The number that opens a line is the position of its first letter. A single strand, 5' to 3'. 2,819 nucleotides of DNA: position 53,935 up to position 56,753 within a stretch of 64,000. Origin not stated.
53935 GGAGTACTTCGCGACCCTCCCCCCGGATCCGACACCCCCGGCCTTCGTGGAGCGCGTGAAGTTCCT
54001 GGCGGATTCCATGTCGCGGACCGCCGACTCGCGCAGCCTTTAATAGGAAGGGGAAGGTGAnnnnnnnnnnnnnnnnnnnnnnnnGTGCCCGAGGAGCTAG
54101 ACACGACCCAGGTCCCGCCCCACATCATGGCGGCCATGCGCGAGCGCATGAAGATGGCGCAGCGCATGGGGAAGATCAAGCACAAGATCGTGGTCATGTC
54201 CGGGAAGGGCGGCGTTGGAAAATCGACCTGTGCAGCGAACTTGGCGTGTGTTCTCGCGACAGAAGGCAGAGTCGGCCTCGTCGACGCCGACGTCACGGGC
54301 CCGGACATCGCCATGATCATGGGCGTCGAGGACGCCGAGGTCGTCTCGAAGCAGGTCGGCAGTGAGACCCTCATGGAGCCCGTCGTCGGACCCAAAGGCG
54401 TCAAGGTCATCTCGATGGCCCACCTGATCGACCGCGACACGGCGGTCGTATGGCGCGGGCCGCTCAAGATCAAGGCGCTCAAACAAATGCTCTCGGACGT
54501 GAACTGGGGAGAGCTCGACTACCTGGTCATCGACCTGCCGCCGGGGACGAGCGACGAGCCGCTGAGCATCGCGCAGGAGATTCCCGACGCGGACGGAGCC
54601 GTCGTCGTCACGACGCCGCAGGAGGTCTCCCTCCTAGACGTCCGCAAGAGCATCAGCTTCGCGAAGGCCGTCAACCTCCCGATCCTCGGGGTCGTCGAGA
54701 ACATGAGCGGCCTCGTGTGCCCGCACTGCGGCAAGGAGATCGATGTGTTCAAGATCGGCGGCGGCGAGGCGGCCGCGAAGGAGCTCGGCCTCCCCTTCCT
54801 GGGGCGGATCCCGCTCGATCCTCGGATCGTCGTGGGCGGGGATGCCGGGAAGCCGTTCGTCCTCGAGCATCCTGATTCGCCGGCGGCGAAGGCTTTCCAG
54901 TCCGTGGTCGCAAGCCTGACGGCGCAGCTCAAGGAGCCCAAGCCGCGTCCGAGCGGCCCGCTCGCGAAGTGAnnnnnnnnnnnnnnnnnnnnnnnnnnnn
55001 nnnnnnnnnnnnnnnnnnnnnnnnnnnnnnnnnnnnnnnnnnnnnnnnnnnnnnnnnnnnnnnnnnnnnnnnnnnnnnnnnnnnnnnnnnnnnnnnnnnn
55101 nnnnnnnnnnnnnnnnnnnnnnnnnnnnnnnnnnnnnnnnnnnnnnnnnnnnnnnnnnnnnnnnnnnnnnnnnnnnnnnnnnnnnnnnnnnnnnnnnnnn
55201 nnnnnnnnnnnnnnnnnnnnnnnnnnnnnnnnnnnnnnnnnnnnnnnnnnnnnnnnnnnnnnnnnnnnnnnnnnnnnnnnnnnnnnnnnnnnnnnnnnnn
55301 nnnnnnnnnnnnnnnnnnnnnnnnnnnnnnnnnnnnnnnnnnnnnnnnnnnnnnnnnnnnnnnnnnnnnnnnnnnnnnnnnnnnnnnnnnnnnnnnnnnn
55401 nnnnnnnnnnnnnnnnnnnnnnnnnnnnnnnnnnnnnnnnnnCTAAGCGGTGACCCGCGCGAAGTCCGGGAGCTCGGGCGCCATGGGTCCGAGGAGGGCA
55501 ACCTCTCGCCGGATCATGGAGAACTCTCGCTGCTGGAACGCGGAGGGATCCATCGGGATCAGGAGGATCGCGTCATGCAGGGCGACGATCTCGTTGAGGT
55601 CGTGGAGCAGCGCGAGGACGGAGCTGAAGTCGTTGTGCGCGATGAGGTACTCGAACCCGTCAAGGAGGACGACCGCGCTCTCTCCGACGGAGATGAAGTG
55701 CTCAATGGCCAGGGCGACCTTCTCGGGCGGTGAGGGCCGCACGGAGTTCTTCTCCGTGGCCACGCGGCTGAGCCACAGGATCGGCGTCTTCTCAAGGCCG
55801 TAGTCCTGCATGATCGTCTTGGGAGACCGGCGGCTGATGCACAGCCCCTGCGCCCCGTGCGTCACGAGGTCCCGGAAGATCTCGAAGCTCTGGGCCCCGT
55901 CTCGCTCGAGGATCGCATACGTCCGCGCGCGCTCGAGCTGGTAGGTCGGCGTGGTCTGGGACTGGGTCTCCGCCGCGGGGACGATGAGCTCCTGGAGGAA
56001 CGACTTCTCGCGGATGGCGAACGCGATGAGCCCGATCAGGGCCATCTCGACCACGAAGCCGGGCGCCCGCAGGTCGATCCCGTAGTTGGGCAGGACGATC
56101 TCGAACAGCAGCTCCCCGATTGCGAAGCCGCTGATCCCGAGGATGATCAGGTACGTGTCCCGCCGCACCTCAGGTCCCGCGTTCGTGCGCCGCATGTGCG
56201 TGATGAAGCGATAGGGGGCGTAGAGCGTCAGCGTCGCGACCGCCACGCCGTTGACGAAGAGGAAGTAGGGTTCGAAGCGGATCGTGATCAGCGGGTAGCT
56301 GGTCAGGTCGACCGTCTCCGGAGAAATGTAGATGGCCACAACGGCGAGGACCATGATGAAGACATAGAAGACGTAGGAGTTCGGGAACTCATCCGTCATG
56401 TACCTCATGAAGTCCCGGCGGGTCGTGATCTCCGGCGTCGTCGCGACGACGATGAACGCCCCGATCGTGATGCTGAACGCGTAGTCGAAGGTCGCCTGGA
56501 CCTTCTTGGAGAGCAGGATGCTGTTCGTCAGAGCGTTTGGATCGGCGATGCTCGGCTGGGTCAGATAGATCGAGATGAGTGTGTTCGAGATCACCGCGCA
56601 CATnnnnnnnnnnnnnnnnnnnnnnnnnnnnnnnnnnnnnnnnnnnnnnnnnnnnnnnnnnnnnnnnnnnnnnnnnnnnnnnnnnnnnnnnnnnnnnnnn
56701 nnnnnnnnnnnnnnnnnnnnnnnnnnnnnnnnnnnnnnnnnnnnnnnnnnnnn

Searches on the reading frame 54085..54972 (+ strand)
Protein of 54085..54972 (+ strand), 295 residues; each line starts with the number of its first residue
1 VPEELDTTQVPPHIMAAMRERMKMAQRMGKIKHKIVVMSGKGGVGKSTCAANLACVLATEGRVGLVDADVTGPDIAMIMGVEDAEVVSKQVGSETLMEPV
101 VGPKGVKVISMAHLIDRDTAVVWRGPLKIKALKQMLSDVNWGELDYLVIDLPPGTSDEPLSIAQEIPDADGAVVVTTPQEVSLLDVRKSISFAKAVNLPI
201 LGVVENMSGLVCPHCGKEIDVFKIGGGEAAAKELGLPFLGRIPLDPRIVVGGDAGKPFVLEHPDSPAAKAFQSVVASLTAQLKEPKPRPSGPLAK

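Call 3: search_protein_families(library=pfam, proteins=[window:54085-54972:+], max_evalue=1)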
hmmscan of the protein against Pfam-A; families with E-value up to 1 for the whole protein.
window:54085-54972:+ (295 aa): 21 families
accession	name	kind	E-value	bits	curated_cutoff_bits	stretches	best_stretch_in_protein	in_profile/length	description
PF10609.15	ParA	-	9.5e-96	320.4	27.1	1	30-278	1-245/246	NUBPL iron-transfer P-loop NTPase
PF01656.29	CbiA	-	7.5e-12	45.7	25.4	1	35-248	1-115/125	CobQ/CobB/MinD/ParA nucleotide binding domain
PF13614.12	AAA_31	-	6.4e-10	39.7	27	1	34-188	3-159/177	AAA domain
PF02374.21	ArsA_ATPase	-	1.1e-06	28.6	24.3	1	33-64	1-32/305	Anion-transporting ATPase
PF00142.24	Fer4_NifH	-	2e-05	24.7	25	1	35-66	2-34/271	4Fe-4S iron sulfur cluster binding proteins, NifH/frxC family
PF09140.17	MipZ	-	2.8e-05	24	20.7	1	33-185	1-135/262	ATPase MipZ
PF20720.3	nSTAND3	-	0.00054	20.1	27.2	1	32-61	16-45/155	Novel STAND NTPase 3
PF13481.12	AAA_25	-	0.002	18.2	27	1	31-62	30-61/195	AAA domain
PF24460.1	DUF7575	-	0.0048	16.7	28.5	1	210-220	4-14/28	Domain of unknown function (DUF7575)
PF25199.1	nSTAND_NTPase5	-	0.0051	17.1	34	1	21-71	31-81/145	Novel STAND NTPase 5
PF03193.22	RsgA_GTPase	-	0.0053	17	30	1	15-54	88-127/174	RsgA GTPase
PF23548.1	Zn_ribbon_FGT1_2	-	0.013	15.5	27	1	201-222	12-33/35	FORGETTER1 second zinc ribbon domain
PF00931.28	NB-ARC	-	0.069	12.8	23.5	1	30-56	15-41/248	NB-ARC domain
PF16575.11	CLP1_P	-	0.07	13.4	26.6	1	40-76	1-38/188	mRNA cleavage and polyadenylation factor CLP1 P-loop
PF00448.28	SRP54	-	0.11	12.5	22.7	1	34-69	2-38/196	SRP54-type protein, GTPase domain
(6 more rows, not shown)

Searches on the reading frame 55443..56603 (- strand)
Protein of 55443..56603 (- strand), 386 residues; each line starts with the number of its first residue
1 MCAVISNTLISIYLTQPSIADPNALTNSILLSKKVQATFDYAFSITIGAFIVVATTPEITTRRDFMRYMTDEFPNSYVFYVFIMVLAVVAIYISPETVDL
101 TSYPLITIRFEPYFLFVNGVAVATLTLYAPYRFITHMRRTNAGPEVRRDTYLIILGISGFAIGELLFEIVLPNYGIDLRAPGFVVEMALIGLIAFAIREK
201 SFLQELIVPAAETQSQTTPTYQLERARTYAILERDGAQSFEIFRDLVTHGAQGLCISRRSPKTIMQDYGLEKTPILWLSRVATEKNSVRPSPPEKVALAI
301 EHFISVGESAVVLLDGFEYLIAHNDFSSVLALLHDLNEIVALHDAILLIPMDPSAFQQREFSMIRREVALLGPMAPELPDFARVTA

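Call 3: search_protein_families(library=pfam, proteins=[window:55443-56603:-], max_evalue=1)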
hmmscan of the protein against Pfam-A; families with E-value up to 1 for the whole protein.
window:55443-56603:- (386 aa): 5 families
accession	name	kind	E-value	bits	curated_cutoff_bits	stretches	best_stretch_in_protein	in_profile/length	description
PF05763.18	DUF835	-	1.1e-31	109.9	33.1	1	239-367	8-135/136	Protein of unknown function (DUF835)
PF19618.4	DUF6123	-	0.042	14.3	27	0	171-212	6-47/89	Family of unknown function (DUF6123)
PF05729.18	NACHT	-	0.051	13.8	26.7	1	290-362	63-139/167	NACHT domain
PF15598.11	Imm61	-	0.23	11.7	25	1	184-227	62-103/157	Immunity protein 61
PF04535.17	CASP_dom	-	0.72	10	26.2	0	42-95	15-66/151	Casparian strip membrane protein domain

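Call 4: search_protein_families(library=ncbifam, proteins=[window:55443-56603:-], max_evalue=1)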
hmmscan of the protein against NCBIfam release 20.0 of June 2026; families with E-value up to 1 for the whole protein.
window:55443-56603:- (386 aa): 2 families
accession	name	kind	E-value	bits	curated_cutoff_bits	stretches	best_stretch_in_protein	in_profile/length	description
NF047510.1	LIC_10190_fam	subfamily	0.014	14.2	100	1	43-121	63-141/424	LIC_10190 family membrane protein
NF004723.0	PRK06067.1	subfamily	0.021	14.4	194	1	284-366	105-186/243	flagellar accessory protein FlaH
